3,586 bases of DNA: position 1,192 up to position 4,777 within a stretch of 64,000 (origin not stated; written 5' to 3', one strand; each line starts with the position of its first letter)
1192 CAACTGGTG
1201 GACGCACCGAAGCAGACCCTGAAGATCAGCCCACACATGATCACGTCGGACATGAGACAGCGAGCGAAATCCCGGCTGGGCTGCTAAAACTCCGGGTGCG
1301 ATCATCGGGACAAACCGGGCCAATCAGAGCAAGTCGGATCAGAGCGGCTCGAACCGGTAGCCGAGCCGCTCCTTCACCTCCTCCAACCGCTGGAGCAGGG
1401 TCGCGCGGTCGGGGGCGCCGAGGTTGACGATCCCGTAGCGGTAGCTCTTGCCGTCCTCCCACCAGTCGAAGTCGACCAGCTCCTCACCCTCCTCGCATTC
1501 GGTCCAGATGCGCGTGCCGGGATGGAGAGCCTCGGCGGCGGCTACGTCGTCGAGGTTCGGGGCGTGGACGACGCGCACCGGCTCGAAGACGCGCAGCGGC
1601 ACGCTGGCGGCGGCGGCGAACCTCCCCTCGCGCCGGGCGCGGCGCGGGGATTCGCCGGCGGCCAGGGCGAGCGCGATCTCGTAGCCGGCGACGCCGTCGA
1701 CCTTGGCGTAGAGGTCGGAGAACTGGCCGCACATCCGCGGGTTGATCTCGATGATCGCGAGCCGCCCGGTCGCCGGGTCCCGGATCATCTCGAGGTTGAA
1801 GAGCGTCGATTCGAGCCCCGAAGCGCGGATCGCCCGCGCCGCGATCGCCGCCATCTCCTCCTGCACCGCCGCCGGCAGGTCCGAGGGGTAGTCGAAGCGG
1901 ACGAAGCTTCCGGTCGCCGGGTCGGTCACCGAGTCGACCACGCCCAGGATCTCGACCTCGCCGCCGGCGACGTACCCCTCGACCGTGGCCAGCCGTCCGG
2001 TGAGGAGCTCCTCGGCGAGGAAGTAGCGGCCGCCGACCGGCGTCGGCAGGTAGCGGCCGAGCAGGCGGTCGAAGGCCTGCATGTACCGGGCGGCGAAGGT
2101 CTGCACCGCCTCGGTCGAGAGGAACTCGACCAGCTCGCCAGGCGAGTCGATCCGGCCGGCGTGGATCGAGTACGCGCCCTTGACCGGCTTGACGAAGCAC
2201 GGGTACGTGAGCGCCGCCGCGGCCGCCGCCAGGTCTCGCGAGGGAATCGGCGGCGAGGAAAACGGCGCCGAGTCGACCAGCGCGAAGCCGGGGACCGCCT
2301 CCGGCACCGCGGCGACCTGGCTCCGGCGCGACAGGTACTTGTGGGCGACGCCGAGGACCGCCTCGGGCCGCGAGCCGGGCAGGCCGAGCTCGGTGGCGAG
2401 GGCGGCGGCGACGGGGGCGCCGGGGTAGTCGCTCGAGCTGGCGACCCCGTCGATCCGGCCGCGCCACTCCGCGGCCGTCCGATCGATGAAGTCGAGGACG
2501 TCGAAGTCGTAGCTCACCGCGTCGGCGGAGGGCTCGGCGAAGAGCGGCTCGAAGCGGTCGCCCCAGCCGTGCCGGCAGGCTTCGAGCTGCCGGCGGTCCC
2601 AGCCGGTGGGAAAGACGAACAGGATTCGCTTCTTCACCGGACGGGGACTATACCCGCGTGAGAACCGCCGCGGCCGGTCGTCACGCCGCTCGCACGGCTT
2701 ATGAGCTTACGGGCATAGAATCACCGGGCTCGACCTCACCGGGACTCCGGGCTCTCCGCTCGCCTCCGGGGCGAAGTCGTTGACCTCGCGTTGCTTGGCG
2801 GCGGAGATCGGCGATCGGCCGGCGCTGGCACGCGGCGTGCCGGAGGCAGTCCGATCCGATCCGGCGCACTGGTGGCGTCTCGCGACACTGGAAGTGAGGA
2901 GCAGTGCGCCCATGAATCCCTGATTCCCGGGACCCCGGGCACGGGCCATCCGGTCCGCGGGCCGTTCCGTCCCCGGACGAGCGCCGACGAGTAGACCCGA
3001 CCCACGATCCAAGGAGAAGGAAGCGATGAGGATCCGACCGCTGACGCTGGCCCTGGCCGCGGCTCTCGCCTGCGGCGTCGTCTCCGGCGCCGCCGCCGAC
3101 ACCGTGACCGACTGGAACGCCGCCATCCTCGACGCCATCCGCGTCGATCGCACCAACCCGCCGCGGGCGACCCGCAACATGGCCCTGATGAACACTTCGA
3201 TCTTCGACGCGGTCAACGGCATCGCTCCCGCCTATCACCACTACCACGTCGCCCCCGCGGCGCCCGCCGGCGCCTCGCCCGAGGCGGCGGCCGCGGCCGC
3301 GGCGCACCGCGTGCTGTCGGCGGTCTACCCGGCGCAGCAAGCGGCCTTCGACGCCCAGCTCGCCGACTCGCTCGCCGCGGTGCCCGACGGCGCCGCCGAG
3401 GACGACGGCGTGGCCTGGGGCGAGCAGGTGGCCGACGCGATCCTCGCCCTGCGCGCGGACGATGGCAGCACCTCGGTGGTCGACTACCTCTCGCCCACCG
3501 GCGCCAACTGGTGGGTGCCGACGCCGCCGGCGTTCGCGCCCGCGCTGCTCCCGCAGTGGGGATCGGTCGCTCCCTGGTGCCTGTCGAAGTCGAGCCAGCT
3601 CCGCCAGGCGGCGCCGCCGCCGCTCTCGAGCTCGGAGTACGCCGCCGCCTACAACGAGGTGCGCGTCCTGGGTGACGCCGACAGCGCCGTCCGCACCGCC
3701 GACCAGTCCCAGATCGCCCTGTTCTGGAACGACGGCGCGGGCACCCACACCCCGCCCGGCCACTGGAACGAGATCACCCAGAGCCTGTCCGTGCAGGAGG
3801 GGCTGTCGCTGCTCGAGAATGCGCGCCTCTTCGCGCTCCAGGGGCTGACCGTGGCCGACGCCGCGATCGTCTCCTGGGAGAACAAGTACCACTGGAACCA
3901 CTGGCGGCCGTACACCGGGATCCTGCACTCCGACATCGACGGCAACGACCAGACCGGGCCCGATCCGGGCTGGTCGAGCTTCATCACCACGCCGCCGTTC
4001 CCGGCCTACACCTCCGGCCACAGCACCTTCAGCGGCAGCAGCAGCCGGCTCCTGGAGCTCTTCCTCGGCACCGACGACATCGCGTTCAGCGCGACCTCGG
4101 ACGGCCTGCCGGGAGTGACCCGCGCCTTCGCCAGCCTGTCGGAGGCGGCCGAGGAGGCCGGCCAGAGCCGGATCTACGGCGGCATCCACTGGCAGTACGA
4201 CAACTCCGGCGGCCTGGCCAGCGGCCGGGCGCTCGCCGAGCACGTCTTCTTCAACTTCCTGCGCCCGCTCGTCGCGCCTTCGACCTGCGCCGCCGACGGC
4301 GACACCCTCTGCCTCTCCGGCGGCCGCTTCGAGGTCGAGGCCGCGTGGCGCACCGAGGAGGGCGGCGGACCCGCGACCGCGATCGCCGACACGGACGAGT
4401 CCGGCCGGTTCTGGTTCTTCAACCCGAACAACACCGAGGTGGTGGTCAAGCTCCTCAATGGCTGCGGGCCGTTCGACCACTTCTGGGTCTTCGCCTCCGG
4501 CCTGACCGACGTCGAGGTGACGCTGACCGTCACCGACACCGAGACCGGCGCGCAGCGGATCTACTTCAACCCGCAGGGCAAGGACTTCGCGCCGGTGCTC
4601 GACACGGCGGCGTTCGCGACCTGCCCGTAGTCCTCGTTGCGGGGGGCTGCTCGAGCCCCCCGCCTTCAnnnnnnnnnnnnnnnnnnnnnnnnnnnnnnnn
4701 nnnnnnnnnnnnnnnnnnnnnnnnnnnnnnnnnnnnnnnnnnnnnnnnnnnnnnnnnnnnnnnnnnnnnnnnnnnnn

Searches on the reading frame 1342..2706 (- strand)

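Call 39: search_protein_families(library=pfam, proteins=[window:1342-2706:-], max_evalue=0.001)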
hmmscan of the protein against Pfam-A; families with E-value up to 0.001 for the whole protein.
window:1342-2706:- (455 aa): 1 family
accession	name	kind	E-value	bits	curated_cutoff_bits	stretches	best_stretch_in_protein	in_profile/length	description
PF13535.11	ATP-grasp_4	-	1.7e-09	37.9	27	1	167-328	2-155/160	ATP-grasp domain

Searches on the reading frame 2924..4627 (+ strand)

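Call 39: search_protein_families(library=pfam, proteins=[window:2924-4627:+], max_evalue=0.001)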
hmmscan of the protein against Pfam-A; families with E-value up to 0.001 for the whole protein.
window:2924-4627:+ (568 aa): 1 family
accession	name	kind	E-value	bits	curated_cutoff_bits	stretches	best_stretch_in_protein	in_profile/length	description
PF01569.27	PAP2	-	6.1e-09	36.2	27.2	1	320-439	19-119/130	PAP2 superfamily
